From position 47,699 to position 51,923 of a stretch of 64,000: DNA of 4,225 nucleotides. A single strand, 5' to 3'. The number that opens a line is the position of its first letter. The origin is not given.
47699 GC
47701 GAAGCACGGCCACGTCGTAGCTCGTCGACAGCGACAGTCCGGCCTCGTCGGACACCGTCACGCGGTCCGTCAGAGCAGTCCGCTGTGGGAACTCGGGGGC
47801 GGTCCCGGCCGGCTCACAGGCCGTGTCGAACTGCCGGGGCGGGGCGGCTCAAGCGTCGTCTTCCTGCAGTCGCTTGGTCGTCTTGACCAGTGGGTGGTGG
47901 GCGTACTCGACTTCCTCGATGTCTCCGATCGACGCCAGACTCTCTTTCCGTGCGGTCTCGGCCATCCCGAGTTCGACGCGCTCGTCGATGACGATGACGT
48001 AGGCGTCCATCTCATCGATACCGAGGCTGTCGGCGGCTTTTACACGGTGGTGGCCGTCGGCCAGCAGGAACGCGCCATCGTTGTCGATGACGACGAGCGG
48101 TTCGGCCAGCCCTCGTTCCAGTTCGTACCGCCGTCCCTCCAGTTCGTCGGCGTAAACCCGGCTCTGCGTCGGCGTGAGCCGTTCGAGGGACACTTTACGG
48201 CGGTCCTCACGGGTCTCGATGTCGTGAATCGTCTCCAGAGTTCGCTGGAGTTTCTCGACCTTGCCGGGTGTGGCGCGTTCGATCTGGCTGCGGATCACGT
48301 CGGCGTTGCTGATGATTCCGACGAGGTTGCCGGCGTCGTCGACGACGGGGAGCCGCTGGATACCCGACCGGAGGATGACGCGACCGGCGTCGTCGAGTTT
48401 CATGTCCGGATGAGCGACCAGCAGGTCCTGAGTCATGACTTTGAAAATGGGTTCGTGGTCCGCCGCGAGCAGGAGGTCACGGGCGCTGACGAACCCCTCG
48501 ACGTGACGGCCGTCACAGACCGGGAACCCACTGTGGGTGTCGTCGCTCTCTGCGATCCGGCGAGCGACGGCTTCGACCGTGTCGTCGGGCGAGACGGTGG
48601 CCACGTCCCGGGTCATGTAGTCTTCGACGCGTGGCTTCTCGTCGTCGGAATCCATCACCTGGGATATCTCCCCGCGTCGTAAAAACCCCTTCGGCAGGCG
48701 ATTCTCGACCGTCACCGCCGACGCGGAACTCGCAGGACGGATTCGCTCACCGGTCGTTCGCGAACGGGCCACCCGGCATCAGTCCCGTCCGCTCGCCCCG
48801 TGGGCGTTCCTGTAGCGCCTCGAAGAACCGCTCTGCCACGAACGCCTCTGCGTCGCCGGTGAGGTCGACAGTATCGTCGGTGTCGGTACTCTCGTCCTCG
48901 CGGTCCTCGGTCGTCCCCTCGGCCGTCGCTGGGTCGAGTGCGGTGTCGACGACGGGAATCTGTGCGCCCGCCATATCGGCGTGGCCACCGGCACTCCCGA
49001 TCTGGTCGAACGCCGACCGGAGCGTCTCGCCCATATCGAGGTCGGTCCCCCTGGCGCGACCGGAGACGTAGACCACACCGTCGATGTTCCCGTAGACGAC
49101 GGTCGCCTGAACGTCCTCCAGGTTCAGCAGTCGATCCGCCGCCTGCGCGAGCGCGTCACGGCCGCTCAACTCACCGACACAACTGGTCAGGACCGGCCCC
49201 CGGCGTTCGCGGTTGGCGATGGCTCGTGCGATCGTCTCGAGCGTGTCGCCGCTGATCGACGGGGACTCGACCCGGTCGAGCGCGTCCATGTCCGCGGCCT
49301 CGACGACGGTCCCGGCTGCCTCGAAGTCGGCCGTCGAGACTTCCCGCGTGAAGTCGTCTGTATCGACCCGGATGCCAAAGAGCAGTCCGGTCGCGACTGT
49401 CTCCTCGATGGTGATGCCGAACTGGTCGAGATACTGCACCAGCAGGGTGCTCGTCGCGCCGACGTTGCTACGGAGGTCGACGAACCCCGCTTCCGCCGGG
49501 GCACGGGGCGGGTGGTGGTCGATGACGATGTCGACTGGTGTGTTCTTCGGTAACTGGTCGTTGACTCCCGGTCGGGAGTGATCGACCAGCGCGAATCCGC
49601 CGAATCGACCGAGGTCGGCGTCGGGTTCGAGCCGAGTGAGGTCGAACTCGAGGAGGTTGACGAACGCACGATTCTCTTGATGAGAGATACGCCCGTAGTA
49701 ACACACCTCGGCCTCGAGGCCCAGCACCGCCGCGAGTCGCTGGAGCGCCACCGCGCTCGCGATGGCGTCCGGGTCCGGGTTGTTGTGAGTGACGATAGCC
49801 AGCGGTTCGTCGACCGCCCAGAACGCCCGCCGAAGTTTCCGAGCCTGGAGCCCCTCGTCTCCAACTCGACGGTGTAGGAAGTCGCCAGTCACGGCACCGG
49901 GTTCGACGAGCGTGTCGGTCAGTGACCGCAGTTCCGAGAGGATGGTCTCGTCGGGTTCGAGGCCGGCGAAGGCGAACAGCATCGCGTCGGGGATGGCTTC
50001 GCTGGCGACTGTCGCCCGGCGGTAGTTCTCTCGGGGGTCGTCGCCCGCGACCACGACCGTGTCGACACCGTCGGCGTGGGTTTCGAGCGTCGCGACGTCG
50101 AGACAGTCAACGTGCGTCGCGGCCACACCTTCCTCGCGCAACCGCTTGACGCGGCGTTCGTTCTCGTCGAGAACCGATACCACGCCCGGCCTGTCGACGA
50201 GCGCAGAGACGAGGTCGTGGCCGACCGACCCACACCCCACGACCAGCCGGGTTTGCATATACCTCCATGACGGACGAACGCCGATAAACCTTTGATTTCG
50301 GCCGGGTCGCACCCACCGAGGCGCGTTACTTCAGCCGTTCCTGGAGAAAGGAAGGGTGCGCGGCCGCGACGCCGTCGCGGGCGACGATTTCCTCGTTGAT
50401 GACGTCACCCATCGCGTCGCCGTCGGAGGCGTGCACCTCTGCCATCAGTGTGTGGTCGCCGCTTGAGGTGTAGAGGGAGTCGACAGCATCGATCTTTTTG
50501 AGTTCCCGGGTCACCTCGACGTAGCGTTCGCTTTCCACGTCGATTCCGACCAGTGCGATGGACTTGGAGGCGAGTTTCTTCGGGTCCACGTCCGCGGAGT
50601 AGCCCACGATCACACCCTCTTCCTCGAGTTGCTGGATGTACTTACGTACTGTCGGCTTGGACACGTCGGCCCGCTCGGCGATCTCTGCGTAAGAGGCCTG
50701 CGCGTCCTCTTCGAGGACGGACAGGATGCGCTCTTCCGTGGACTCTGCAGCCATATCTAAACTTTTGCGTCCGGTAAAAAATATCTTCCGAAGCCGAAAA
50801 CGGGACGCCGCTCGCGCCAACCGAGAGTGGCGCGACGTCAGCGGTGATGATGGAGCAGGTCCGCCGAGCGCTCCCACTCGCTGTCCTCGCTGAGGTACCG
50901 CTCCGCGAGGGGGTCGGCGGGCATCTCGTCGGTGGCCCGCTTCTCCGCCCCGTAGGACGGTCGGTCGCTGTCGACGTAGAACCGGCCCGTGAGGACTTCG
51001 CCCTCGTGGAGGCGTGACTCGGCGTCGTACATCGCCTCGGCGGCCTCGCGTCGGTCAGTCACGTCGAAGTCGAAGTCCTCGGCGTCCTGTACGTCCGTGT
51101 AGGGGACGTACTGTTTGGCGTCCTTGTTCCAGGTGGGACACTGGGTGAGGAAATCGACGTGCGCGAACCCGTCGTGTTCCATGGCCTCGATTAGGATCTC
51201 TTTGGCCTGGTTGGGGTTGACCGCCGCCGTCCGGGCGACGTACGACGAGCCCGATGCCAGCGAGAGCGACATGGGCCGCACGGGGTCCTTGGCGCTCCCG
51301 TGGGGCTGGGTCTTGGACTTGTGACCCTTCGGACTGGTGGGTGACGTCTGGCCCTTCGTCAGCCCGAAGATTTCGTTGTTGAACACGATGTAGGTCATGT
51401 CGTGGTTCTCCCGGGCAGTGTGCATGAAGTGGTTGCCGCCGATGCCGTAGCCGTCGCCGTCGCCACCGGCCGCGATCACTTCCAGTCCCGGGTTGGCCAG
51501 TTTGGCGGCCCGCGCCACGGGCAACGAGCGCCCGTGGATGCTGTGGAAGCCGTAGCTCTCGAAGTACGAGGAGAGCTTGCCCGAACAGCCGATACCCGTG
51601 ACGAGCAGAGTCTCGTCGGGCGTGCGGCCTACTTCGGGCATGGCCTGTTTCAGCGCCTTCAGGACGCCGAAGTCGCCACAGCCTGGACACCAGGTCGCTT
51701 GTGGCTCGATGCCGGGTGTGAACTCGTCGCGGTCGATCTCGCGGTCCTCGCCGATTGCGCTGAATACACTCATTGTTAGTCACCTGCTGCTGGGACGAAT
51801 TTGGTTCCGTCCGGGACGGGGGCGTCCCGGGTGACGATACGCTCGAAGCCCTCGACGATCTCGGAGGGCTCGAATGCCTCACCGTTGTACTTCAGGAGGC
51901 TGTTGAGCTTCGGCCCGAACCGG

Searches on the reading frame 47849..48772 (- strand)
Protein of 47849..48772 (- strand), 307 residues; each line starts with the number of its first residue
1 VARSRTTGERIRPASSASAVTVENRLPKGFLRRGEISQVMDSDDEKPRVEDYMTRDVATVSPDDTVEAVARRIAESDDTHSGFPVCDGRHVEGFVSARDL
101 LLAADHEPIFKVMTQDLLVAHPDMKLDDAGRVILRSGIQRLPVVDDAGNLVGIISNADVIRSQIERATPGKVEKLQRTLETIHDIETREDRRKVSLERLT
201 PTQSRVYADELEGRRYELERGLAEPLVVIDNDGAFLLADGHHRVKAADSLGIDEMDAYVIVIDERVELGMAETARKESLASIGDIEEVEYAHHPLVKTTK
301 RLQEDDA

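Call 7: search_protein_families(library=pfam, proteins=[window:47849-48772:-], max_evalue=0.00001)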
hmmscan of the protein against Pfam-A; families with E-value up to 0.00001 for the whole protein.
window:47849-48772:- (307 aa): 1 family
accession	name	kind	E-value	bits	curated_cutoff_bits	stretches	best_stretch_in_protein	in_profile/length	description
PF00571.33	CBS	-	1.4e-27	96.2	24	2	49-103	1-54/57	CBS domain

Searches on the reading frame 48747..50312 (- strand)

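Call 7: search_protein_families(library=pfam, proteins=[window:48747-50312:-], max_evalue=0.00001)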
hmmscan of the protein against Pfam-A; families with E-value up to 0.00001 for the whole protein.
window:48747-50312:- (521 aa): 3 families
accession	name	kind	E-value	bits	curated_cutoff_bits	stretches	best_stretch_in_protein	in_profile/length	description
PF02272.25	DHHA1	-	1.8e-12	48.1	25.9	1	374-456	4-90/102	DHHA1 domain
PF02254.24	TrkA_N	-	5.8e-11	43.2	23.8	1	23-125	2-105/116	TrkA-N domain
PF01368.27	DHH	-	4.9e-10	40.2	28.1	1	172-314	3-125/125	DHH family, N-terminal domain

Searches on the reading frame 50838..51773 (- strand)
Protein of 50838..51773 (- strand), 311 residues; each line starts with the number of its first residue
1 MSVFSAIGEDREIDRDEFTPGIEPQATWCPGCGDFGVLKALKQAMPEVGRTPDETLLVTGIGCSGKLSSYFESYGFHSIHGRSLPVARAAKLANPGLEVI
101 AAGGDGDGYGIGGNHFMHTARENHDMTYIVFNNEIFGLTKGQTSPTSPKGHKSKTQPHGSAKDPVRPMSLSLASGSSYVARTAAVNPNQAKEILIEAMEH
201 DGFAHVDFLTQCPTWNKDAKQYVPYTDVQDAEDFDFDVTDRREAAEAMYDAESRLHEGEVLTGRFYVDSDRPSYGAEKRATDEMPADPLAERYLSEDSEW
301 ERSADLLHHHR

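Call 7: search_protein_families(library=pfam, proteins=[window:50838-51773:-], max_evalue=0.00001)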
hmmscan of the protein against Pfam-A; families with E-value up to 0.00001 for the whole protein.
window:50838-51773:- (311 aa): 1 family
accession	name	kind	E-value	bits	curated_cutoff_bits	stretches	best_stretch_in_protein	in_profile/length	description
PF02775.26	TPP_enzyme_C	-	1.4e-29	103.3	21.9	1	61-208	2-151/151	Thiamine pyrophosphate enzyme, C-terminal TPP binding domain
